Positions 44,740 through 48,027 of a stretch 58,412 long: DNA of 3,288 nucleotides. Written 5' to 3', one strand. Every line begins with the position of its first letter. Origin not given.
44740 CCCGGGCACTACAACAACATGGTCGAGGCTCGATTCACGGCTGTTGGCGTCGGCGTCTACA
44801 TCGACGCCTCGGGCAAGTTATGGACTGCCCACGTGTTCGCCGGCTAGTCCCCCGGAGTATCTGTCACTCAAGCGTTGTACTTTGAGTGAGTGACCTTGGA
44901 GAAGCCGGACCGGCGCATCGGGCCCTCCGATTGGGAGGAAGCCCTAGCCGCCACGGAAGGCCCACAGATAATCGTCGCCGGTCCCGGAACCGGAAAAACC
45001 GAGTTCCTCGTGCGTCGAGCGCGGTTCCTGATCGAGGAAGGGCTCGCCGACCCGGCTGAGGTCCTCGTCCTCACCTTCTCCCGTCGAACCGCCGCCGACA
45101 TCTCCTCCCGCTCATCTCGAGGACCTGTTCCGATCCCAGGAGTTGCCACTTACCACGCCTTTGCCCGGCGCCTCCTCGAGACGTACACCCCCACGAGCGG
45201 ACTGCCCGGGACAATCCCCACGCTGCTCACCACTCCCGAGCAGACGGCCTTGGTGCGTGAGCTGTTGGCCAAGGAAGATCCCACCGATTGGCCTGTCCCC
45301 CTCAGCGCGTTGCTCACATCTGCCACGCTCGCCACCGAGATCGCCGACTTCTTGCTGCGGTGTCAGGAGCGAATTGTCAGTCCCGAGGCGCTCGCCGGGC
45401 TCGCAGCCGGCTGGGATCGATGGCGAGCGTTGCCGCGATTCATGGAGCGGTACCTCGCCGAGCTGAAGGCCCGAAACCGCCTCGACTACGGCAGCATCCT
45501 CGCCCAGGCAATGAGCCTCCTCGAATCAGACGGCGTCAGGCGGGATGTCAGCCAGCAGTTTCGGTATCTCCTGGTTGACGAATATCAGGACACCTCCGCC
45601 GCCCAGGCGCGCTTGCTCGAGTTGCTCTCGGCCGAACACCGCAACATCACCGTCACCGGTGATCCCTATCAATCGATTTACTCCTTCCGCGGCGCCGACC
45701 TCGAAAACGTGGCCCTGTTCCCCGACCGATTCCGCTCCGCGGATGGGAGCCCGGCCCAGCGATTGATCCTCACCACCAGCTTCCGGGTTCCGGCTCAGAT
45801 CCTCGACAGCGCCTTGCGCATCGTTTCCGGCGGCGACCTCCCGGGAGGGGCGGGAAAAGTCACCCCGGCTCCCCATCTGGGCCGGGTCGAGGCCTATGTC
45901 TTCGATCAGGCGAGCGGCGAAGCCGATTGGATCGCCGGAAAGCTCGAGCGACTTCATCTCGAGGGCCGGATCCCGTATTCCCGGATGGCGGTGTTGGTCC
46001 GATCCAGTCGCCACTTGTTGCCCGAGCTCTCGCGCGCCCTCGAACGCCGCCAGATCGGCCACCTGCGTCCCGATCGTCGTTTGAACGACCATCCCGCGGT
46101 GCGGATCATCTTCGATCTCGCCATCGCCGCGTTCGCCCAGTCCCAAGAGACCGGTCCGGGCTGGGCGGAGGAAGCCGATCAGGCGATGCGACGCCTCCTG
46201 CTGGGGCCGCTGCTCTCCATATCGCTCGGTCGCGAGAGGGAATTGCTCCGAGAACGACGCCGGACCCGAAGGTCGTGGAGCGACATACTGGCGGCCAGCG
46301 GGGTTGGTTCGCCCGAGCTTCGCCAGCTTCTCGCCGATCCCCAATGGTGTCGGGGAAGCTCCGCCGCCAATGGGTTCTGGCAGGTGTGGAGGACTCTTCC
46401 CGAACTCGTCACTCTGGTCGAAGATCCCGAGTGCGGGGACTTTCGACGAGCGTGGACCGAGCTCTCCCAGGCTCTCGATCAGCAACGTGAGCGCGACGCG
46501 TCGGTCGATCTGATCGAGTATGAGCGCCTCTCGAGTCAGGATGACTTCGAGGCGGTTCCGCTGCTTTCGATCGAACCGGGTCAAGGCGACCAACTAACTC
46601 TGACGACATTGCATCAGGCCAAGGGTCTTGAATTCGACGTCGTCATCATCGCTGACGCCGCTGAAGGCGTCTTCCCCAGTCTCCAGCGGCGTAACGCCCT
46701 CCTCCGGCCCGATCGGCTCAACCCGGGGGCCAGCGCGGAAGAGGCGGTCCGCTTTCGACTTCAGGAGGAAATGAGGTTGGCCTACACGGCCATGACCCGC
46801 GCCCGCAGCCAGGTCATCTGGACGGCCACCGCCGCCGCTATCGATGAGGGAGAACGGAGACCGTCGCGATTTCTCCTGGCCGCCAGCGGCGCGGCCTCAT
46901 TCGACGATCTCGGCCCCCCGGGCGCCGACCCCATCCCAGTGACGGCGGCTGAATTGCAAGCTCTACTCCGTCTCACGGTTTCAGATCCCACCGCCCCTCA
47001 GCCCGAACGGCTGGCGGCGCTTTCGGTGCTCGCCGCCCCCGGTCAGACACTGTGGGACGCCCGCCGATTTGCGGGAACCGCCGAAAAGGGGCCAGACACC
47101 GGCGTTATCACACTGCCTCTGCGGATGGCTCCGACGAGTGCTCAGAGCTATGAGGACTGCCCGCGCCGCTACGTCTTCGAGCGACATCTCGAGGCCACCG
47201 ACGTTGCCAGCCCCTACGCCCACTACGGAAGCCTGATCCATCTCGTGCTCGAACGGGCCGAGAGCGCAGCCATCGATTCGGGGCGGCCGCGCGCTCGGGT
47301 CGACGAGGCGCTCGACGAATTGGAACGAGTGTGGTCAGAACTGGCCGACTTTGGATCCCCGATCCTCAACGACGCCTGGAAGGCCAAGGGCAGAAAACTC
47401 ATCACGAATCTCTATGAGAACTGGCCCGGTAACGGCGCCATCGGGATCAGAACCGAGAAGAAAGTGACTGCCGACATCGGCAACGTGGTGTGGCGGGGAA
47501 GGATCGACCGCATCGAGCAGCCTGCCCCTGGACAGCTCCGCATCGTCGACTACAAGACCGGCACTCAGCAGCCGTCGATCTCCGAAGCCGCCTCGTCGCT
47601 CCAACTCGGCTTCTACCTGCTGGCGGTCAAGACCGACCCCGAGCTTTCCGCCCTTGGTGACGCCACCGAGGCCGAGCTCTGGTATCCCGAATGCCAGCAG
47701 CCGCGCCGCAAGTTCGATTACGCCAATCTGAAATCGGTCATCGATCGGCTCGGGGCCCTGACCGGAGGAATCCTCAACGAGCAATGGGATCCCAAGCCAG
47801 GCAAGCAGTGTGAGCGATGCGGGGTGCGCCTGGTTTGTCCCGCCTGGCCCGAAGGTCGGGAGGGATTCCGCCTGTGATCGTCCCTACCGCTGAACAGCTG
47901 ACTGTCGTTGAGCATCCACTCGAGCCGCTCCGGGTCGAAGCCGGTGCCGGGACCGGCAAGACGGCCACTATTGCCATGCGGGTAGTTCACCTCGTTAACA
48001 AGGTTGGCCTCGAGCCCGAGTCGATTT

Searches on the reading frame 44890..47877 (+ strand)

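Call 10: search_protein_families(library=pfam, proteins=[window:44890-47877:+])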
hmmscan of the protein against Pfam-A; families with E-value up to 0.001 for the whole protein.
window:44890-47877:+ (995 aa): 8 families
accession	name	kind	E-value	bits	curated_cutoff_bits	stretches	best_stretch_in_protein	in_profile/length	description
PF00580.27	UvrD-helicase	-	3e-51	175.1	23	1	16-281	6-270/271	UvrD/REP helicase N-terminal domain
PF12705.13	PDDEXK_1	-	7.3e-34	118.2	22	1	746-984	2-247/247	PD-(D/E)XK nuclease superfamily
PF13361.12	UvrD_C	-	1.4e-23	84.3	25.6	1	531-646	257-347/350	UvrD-like helicase C-terminal domain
PF13245.12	AAA_19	-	1.6e-16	61.1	25.1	1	18-267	4-134/134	AAA domain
PF13538.12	UvrD_C_2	-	8.3e-09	35.6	27.4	1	570-604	3-38/52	UvrD-like helicase C-terminal domain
PF13604.12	AAA_30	-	2.2e-05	24.7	27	0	17-73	12-64/191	AAA domain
PF01443.25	Viral_helicase1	-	2.7e-05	24.6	21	0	222-278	58-113/228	Viral superfamily 1 RNA helicase core domain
PF01930.23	Cas_Cas4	-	0.00047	20.7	22.7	0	865-983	52-158/160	Domain of unknown function DUF83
